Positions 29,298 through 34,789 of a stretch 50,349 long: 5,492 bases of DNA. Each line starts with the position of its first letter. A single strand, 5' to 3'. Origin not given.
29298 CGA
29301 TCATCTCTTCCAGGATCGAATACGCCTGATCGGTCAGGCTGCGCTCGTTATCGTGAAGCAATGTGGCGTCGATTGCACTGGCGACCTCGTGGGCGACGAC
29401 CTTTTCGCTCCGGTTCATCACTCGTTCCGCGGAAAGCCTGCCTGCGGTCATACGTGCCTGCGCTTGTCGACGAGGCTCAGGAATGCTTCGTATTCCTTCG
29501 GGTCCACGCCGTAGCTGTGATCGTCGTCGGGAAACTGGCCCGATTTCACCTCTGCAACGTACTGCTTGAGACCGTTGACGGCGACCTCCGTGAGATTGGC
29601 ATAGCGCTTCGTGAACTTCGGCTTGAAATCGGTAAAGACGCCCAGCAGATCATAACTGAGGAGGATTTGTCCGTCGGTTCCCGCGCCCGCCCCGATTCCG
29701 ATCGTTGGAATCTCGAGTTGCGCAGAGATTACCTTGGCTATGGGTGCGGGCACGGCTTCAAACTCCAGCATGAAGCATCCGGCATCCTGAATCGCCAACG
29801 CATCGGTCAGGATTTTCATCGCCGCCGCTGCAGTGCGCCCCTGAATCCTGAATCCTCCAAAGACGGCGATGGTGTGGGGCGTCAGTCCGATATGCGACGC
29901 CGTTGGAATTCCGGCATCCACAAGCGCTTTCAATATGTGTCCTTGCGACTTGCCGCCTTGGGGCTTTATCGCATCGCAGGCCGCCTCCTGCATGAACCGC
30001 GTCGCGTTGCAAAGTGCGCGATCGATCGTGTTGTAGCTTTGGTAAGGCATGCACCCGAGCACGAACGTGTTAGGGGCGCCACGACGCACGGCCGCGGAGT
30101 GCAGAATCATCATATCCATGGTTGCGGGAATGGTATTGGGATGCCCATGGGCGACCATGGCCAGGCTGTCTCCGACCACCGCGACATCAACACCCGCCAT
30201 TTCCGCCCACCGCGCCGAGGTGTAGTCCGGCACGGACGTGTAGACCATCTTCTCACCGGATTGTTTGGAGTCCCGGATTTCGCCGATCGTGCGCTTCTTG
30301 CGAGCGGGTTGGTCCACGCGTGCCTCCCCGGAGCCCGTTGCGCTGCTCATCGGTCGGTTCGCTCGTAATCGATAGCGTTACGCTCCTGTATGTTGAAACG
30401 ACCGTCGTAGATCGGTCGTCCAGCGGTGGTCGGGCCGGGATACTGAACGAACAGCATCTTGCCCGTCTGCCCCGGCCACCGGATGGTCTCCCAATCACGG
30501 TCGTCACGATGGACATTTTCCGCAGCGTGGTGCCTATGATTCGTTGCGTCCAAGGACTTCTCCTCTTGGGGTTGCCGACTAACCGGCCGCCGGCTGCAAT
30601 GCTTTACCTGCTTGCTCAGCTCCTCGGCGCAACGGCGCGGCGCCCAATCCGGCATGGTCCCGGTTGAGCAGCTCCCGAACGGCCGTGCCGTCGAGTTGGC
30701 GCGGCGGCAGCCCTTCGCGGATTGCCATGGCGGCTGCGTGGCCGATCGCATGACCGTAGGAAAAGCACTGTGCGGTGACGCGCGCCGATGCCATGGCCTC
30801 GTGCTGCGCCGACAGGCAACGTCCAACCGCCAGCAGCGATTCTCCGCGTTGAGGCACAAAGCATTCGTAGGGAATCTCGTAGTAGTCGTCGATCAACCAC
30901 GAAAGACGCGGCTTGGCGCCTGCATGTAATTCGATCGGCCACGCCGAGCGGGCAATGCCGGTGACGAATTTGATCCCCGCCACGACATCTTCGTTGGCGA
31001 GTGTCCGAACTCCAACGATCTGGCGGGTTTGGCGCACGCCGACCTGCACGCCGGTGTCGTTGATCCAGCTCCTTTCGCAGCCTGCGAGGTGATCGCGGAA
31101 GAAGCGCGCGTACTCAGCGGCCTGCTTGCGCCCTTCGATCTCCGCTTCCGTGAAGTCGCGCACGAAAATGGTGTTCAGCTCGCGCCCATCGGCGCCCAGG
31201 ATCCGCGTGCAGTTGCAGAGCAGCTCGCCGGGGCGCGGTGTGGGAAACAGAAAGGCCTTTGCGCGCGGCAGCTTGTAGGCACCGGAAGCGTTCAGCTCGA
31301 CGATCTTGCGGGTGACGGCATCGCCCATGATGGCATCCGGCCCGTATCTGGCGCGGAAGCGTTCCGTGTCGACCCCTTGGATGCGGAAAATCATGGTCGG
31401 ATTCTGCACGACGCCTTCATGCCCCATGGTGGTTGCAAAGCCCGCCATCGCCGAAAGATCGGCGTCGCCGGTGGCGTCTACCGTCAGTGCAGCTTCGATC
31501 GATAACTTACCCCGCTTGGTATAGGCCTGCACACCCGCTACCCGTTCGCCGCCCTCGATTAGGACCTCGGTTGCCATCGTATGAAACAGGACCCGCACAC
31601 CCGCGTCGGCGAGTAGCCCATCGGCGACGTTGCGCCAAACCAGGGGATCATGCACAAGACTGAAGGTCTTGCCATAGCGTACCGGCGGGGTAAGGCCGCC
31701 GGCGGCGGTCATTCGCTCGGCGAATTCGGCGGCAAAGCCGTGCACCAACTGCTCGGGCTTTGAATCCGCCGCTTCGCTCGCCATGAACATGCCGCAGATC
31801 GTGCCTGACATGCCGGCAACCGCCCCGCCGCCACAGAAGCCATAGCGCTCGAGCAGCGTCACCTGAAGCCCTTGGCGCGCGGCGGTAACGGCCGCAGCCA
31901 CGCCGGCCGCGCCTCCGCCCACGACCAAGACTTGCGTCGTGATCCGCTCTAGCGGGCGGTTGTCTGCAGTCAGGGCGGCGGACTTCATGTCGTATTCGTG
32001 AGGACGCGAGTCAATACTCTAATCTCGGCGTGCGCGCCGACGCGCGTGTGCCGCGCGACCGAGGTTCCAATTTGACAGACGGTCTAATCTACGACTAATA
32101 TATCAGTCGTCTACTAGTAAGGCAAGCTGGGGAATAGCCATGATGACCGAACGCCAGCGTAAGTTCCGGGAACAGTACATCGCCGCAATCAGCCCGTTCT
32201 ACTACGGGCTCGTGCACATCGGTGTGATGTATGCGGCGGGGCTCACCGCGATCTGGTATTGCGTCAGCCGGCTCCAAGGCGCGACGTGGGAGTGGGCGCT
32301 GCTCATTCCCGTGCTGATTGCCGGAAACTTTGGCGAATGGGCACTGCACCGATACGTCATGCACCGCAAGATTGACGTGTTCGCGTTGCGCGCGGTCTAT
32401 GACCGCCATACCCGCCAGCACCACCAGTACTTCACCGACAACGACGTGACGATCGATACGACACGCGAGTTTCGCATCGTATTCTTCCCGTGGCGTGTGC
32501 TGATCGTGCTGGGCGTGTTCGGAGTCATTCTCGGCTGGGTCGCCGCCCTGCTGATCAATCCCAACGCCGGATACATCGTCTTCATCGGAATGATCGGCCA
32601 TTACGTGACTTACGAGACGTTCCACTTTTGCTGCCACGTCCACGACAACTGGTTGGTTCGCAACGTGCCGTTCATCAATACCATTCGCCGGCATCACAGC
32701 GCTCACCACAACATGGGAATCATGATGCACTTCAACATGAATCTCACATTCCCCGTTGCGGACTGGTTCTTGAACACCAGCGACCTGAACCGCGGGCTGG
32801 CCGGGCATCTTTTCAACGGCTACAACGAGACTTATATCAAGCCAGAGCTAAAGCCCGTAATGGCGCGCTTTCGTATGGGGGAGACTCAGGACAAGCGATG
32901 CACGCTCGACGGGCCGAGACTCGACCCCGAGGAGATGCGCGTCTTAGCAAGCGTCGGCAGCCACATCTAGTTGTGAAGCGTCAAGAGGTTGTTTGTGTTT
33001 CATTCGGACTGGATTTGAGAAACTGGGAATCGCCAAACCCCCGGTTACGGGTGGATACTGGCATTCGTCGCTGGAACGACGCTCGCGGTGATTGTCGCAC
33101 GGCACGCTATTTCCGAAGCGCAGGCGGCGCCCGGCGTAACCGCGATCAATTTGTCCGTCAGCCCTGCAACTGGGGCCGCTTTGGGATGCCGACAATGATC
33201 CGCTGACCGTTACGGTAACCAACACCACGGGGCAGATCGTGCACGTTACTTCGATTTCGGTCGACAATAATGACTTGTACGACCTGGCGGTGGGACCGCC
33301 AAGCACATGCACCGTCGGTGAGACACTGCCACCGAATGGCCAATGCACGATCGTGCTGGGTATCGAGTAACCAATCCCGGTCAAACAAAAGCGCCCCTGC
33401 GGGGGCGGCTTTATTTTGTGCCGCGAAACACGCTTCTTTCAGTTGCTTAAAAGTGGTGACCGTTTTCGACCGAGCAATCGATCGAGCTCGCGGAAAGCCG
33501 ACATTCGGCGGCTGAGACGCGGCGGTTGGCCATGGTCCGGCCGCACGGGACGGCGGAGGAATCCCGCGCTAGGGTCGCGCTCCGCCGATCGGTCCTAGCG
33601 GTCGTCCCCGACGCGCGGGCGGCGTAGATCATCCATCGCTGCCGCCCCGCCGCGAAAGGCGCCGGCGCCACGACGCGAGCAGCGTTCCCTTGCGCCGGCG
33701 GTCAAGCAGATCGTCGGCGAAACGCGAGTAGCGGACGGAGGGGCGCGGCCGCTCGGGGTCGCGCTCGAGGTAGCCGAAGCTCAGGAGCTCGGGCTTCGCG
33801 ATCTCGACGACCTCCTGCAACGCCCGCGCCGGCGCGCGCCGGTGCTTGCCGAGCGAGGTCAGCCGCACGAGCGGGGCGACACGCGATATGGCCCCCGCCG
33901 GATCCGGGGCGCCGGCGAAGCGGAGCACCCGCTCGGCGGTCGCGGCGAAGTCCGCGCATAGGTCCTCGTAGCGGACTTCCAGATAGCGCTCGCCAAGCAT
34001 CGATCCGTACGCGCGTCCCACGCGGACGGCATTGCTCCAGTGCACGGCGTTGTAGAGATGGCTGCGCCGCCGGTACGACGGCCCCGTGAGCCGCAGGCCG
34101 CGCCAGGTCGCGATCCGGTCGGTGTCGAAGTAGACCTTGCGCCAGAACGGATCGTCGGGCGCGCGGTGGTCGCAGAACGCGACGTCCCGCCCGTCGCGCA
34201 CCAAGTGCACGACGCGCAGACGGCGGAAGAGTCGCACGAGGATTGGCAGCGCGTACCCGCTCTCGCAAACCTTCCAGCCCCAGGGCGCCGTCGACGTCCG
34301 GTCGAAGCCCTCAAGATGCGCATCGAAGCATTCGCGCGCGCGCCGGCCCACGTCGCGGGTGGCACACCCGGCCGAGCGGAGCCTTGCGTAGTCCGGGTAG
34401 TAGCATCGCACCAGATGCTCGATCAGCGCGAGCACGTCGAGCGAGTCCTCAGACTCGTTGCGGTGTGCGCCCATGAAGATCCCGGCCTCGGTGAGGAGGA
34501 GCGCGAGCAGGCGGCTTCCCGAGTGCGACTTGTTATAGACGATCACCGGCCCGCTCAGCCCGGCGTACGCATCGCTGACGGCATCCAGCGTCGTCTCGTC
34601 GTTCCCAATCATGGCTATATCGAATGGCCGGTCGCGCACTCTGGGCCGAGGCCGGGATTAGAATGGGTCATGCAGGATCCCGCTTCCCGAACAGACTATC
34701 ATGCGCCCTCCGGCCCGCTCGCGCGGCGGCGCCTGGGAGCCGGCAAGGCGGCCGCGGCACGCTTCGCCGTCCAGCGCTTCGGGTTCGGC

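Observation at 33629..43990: GC-rich ~10-kb island encoding a translationally coupled, inner-core-like glycan assembly operon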

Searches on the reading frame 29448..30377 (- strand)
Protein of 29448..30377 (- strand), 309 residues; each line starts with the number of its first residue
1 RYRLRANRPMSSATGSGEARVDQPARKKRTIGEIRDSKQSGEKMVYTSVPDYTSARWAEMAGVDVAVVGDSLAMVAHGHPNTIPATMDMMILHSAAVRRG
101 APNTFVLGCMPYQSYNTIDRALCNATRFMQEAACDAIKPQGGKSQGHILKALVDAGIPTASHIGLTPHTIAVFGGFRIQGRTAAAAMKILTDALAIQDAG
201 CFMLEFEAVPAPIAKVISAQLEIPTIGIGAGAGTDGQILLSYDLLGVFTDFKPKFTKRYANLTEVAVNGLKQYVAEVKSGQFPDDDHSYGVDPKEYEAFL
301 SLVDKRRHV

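Call 9: search_protein_families(library=pfam, proteins=[window:29448-30377:-], max_evalue=0.001)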
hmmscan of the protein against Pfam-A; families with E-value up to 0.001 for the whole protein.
window:29448-30377:- (309 aa): 1 family
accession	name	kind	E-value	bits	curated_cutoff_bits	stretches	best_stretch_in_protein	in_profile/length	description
PF02548.21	Pantoate_transf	-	1.5e-93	313.4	28.7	1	29-284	2-258/259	Ketopantoate hydroxymethyltransferase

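Call 73: find_encoding_contigs(protein=window:29448-30377:-, flank=3000, max_places=3)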
Protein window:29448-30377:- (309 aa): no gene with exactly this product is on record in the collection.
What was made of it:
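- Tried and rejected: An exact look-up of the window's PanB found no contig on record (call 73).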

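Call 74: find_homologous_proteins(query=window:29448-30377:-, max_evalue=1e-60)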
Query window:29448-30377:- (309 aa): 6370 proteins with E <= 1e-60 among 8000 candidates; the best 120 are listed.
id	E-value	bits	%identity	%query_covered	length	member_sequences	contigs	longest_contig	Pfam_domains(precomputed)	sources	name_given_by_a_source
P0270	9.9e-197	670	100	97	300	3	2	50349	PF02548.22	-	-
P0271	4.8e-178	609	84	59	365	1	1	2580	PF02548.22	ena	-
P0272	3.3e-174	596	90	93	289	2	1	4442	PF02548.22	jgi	-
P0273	4.1e-173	593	91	94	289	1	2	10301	PF02548.22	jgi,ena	-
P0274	3.4e-172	590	90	94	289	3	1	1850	PF02548.22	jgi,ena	-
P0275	2.1e-171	587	90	93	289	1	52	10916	PF02548.22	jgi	jgi:3-methyl-2-oxobutanoate hydroxymethyltransferase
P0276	4.2e-171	586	89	93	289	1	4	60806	PF02548.22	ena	-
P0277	4.3e-171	586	89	93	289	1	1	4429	PF02548.22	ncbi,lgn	-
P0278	7.4e-171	585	90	93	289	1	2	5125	PF02548.22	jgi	jgi:3-methyl-2-oxobutanoate hydroxymethyltransferase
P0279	7.6e-171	585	90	93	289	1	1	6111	PF02548.22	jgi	jgi:3-methyl-2-oxobutanoate hydroxymethyltransferase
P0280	1.0e-170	585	86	97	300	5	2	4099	PF02548.22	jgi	jgi:3-methyl-2-oxobutanoate hydroxymethyltransferase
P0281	1.0e-170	585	90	93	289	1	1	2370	PF02548.22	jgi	jgi:3-methyl-2-oxobutanoate hydroxymethyltransferase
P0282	1.1e-170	585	89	93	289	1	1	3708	PF02548.22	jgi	-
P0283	1.1e-170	585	88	94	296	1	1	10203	PF02548.22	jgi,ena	-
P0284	2.0e-170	584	90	93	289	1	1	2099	PF02548.22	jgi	jgi:3-methyl-2-oxobutanoate hydroxymethyltransferase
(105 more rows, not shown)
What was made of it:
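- The host is Casimicrobiaceae-like by PanB (call 74). Identity (92-95%) is similar to that of PanB with family members (call 74). Identity levels are compatible with family-level divergence (call 74).
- Tried and rejected: 'Recent transfer' from the 92-95% identity alone: rejected after PanB showed similar identity to family members (call 74).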

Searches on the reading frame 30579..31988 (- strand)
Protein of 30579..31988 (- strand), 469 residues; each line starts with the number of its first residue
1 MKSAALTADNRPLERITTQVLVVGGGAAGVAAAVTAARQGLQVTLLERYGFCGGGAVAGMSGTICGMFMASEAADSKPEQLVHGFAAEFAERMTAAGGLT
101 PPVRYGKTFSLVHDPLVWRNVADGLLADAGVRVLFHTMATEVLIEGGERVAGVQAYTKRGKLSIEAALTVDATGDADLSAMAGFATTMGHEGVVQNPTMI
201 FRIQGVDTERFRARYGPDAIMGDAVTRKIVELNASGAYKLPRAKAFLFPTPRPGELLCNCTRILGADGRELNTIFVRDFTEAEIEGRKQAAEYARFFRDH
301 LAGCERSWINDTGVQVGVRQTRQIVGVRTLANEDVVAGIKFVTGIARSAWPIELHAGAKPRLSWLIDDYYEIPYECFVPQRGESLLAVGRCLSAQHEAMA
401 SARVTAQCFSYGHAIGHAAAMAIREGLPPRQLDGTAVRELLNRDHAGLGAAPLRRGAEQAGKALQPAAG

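Call 9: search_protein_families(library=pfam, proteins=[window:30579-31988:-], max_evalue=0.001)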
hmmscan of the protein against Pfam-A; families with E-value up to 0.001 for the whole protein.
window:30579-31988:- (469 aa): 10 families
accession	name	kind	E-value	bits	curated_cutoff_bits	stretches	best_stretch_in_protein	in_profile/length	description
PF12831.13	FAD_oxidored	-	2e-114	383.6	27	1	19-441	1-416/416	FAD dependent oxidoreductase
PF01266.30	DAO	-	1.4e-09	38.4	27.9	1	20-92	2-73/353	FAD dependent oxidoreductase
PF00890.30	FAD_binding_2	-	4.7e-09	36.4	20.4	1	20-90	2-76/414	FAD binding domain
PF01946.23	Thi4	-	2.4e-07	30.7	26.2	1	16-60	16-61/235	Thi4 family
PF07992.20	Pyr_redox_2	-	7.9e-07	29.2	26.1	1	19-52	2-35/291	Pyridine nucleotide-disulphide oxidoreductase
PF03486.20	HI0933_like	-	0.00017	21.6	50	1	19-49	2-32/244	HI0933-like protein Rossmann domain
PF01494.25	FAD_binding_3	-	0.00018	21.3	22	1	18-49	2-33/349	FAD binding domain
PF00070.33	Pyr_redox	-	0.00021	22.2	22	0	20-48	2-30/82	Pyridine nucleotide-disulphide oxidoreductase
PF01134.28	GIDA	-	0.00022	20.8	22.1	1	19-46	1-28/391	Glucose inhibited division protein A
PF13450.12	NAD_binding_8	-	0.00024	21.8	21.9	1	22-54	1-33/68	NAD(P)-binding Rossmann-like domain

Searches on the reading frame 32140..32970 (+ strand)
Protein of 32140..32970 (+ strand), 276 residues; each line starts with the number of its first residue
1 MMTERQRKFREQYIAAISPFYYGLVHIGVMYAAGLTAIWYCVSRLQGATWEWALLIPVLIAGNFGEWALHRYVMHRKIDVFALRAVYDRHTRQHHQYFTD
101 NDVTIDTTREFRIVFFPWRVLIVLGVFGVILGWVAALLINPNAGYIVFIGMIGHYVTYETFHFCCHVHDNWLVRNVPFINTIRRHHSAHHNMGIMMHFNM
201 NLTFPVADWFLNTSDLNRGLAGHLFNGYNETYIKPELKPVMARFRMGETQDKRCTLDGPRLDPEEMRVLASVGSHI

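Call 9: search_protein_families(library=pfam, proteins=[window:32140-32970:+], max_evalue=0.001)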
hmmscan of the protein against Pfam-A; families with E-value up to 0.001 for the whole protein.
window:32140-32970:+ (276 aa): 0 families

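Call 23: search_protein_families(library=pfam, proteins=[window:32140-32970:+], max_evalue=10)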
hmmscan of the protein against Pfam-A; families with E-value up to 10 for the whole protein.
window:32140-32970:+ (276 aa): 1 family
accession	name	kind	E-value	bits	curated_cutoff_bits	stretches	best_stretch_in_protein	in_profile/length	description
PF05421.16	DUF751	-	0.052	14.7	27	1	122-156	15-49/60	Protein of unknown function (DUF751)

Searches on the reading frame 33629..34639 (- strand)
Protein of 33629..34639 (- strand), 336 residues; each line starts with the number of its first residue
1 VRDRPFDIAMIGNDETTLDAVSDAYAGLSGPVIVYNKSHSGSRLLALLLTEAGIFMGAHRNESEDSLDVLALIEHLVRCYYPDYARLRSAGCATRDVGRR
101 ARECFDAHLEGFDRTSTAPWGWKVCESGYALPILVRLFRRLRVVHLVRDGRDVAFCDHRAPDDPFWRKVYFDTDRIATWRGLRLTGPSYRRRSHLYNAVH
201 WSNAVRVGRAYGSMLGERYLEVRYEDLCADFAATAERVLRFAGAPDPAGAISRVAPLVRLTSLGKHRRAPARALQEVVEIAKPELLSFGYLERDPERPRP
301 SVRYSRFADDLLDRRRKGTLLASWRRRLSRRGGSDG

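Call 6: search_protein_families(library=pfam, proteins=[window:33629-34639:-], max_evalue=0.01)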
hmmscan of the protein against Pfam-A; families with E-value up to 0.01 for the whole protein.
window:33629-34639:- (336 aa): 2 families
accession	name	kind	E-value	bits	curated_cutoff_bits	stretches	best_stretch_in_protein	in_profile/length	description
PF13469.12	Sulfotransfer_3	-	1.3e-09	39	27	1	101-245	101-213/216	Sulfotransferase family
PF00685.33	Sulfotransfer_1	-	0.00068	19.5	22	1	140-260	90-194/255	Sulfotransferase domain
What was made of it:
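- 33629..34639 (-): G0, PAPS-type sulfotransferase, divergent from the array (the start is more likely the ATG at 34612, giving 327 aa). PF13469 at 39 bits against a cut-off of 27 (call 6).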

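Call 7: search_protein_families(library=ncbifam, proteins=[window:33629-34639:-], max_evalue=0.01)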
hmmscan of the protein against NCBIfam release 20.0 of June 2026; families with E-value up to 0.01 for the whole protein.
window:33629-34639:- (336 aa): 0 families

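Call 49: search_solved_structures(query=window:33629-34639:-, max_evalue=0.1)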
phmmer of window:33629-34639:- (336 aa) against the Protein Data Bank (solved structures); distinct sequences matched with E-value up to 0.1: 0.
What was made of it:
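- Tried and rejected: Sulfotransferase against PDB sequences: no hit (call 49).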
